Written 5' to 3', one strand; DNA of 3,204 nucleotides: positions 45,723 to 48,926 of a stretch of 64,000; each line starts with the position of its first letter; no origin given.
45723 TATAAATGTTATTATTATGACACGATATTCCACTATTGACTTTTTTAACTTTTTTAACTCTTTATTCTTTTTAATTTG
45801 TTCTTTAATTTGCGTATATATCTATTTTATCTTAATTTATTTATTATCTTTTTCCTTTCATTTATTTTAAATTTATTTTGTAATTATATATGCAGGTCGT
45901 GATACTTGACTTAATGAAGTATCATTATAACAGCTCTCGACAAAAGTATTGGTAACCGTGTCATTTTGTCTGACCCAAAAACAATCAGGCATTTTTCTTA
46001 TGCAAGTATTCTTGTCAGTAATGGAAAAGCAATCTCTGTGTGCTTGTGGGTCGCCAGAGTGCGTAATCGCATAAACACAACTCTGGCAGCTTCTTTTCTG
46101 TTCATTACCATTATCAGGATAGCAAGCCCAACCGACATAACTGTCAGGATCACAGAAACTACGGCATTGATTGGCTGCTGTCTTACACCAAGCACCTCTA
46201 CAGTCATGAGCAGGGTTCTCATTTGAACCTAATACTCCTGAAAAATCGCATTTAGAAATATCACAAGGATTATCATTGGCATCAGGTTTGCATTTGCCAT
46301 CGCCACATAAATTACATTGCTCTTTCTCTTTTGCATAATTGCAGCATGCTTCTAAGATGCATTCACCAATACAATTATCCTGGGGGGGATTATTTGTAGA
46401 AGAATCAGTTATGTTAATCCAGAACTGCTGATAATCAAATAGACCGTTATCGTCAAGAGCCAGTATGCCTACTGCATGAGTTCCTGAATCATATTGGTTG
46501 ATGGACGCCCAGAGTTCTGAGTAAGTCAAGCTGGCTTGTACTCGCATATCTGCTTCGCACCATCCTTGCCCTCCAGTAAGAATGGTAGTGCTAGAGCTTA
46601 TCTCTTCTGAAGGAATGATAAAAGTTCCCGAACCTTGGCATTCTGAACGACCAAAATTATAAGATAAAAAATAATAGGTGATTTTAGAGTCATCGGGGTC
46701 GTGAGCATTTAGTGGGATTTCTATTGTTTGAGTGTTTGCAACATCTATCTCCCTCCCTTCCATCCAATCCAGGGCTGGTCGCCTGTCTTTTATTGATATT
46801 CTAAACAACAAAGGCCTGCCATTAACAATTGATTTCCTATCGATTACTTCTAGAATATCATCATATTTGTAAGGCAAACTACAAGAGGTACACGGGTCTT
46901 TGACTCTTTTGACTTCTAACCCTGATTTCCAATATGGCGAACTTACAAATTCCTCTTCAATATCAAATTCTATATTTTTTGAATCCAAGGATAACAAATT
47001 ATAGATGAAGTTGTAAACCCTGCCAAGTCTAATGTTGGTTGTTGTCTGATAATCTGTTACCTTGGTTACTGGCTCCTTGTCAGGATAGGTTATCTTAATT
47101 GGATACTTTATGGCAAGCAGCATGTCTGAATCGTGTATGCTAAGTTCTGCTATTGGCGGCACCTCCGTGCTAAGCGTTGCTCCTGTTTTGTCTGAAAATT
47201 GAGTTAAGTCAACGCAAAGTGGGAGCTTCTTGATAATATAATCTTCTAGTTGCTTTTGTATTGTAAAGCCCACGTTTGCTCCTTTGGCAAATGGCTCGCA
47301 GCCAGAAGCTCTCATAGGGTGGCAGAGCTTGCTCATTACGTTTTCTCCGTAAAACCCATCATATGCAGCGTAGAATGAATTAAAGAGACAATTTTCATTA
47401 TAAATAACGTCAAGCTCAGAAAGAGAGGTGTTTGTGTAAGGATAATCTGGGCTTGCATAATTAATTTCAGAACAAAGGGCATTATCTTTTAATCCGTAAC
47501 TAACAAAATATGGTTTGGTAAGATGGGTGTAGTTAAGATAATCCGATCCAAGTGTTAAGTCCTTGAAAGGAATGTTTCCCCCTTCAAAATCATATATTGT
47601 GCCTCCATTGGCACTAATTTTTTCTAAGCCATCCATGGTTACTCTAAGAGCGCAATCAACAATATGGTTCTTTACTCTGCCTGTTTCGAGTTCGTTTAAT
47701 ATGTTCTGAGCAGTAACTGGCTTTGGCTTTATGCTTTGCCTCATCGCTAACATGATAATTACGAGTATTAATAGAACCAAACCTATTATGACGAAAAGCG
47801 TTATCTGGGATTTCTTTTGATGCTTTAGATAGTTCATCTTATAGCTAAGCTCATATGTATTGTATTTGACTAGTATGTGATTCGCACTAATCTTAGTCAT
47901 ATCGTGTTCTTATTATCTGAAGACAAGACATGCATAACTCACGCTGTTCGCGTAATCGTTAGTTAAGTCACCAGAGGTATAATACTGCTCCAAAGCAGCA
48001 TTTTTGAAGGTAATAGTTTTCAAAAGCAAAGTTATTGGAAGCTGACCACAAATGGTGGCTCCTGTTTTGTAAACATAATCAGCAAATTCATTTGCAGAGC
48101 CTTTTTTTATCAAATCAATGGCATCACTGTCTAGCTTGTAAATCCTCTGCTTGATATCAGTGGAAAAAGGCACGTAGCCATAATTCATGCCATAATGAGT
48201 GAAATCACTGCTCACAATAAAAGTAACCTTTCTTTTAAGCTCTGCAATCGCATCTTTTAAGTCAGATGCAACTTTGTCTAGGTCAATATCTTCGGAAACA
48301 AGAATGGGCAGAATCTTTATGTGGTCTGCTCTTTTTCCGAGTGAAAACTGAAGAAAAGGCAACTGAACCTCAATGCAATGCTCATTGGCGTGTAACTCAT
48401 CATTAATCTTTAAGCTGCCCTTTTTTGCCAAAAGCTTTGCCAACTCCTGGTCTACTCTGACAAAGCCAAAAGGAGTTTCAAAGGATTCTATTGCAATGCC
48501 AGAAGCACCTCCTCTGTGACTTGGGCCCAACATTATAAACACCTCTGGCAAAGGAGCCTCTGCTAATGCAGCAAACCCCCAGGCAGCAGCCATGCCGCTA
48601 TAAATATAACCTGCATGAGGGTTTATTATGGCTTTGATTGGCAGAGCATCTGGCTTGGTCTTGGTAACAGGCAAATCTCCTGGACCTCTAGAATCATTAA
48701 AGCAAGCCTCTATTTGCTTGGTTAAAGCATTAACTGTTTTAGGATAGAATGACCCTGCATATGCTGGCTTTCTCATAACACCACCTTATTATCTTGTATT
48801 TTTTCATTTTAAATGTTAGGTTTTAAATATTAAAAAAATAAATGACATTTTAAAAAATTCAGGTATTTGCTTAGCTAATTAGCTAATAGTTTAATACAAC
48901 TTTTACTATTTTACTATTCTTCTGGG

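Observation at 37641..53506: A 16-kb strictly co-oriented surface module: four pilin-like genes, one pilin-headed giant, a Myxo-repeat receptor-like membrane protein, two further giant Cys-rich secreted proteins and an embedded Memo-family enzyme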

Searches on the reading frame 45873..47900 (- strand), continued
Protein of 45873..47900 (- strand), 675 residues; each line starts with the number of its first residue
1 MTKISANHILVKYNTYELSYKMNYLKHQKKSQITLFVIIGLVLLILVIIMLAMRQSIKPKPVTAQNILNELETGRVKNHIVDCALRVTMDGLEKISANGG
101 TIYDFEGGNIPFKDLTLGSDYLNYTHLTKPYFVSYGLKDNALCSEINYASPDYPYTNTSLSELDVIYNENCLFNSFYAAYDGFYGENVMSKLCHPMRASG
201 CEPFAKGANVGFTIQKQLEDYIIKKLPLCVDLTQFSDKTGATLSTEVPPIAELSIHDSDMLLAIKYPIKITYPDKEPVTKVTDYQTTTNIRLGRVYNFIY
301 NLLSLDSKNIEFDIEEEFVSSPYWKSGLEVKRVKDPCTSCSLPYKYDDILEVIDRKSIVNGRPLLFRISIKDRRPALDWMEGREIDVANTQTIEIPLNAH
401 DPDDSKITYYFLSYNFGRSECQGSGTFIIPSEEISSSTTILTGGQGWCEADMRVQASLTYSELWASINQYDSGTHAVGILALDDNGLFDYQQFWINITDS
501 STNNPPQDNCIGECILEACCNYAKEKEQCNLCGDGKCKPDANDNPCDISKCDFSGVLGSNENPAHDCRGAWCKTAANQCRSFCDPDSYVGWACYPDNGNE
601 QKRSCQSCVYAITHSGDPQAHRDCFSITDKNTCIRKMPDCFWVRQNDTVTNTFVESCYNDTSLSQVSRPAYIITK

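Call 71: find_homologous_proteins(query=L018:15673-17169:-, max_evalue=1e-30)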
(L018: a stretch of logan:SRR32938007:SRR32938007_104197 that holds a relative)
Query L018:15673-17169:- (498 aa): 7992 proteins with E <= 1e-30 among 8000 candidates; the best 120 are listed.
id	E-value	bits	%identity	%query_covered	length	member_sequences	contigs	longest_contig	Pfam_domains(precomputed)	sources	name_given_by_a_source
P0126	0.0e+0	1075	100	100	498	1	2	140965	PF00437.27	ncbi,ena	-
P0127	0.0e+0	1012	92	100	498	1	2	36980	PF00437.27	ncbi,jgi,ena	-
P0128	6.9e-264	894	81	98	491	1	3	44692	PF00437.27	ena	-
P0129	2.4e-261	886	81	98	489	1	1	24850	PF00437.27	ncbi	-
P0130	1.4e-259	880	80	98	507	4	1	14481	PF00437.27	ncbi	-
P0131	1.1e-258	877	79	98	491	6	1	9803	PF00437.27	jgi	-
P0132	6.5e-257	871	80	98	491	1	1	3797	PF00437.27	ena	-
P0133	9.5e-257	870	80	98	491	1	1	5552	PF00437.27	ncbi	-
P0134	9.8e-257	870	93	85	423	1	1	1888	PF00437.27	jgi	jgi:flagellar protein FlaI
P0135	1.4e-256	870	78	97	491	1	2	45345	PF00437.27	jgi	jgi:flagellar protein FlaI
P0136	4.5e-256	868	80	98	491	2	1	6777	PF00437.27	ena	-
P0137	3.6e-255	865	79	98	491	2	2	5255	PF00437.27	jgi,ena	-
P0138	4.6e-255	865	77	96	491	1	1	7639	PF00437.27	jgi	jgi:flagellar protein FlaI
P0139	2.1e-254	863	77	99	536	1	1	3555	PF00437.27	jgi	jgi:archaeal flagellar protein FlaI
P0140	2.3e-253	859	77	100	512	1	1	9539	PF00437.27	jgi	-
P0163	5.6e-224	762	68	98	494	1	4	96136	PF00437.27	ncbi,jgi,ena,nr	ncbi:hypothetical protein AYK26_00120 [Euryarchaeota archaeon SM23-78]|nr:MAG: hypothetical protein 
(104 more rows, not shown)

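Call 72: find_encoding_contigs(protein=P0163, flank=10000, max_places=3)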
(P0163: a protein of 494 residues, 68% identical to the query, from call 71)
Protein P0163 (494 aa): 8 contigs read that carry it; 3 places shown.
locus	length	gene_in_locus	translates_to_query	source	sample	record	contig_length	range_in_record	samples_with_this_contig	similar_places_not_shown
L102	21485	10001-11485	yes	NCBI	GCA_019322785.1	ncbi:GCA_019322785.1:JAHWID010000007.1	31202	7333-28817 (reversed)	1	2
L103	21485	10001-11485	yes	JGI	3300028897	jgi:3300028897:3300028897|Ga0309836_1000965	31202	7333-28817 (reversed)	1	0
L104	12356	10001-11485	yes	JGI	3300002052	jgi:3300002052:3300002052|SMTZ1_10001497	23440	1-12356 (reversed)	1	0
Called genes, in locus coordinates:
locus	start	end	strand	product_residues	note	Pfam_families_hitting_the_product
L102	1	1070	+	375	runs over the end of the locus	PF04055:Radical_SAM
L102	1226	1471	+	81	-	-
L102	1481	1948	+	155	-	PF01951:Archease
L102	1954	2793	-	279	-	-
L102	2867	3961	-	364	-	PF03193:RsgA_GTPase (faint), PF00350:Dynamin_N (faint), PF01926:MMR_HSR1, PF02421:FeoB_N, PF16897:MMR_HSR1_Xtn, PF02824:TGS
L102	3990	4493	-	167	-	-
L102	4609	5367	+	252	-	PF01978:TrmB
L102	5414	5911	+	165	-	PF01909:NTP_transf_2 (weak), PF18765:Polbeta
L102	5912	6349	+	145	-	-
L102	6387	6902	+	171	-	-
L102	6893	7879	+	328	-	-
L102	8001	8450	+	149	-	-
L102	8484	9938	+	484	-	-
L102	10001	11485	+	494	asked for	PF00437:T2SSE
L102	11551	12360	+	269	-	PF00482:T2SSF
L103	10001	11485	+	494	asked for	PF00437:T2SSE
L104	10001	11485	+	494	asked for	PF00437:T2SSE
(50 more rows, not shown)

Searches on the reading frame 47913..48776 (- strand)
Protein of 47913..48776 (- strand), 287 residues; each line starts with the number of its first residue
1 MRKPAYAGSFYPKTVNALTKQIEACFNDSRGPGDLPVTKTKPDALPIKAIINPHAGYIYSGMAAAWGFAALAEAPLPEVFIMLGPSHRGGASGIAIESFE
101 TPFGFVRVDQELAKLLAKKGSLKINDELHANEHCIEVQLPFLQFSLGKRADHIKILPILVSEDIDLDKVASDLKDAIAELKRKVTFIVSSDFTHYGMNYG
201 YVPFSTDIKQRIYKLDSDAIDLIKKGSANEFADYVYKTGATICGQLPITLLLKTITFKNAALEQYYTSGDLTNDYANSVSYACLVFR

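Call 4: search_protein_families(library=pfam, proteins=[window:47913-48776:-], max_evalue=0.1)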
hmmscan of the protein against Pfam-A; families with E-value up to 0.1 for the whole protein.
window:47913-48776:- (287 aa): 2 families
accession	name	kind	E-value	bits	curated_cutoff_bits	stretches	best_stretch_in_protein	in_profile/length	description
PF01875.22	Memo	-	4.3e-62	210.2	27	1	4-284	2-268/269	Memo-like protein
PF04838.17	Baculo_LEF5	-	0.057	13.9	25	1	168-234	18-84/156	Baculoviridae late expression factor 5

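Call 50: search_protein_families(library=ncbifam, proteins=[window:47913-48776:-], max_evalue=0.1)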
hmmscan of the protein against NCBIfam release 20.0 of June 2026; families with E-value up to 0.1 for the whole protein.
window:47913-48776:- (287 aa): 2 families
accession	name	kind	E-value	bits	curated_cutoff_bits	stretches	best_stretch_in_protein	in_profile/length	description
TIGR04336.1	AmmeMemoSam_B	hypoth_equivalog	1.4e-65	221.3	26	1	2-286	1-270/270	AmmeMemoRadiSam system protein B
NF001987.0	PRK00782.1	equivalog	7.6e-57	192.6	295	1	1-287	2-266/267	MEMO1 family protein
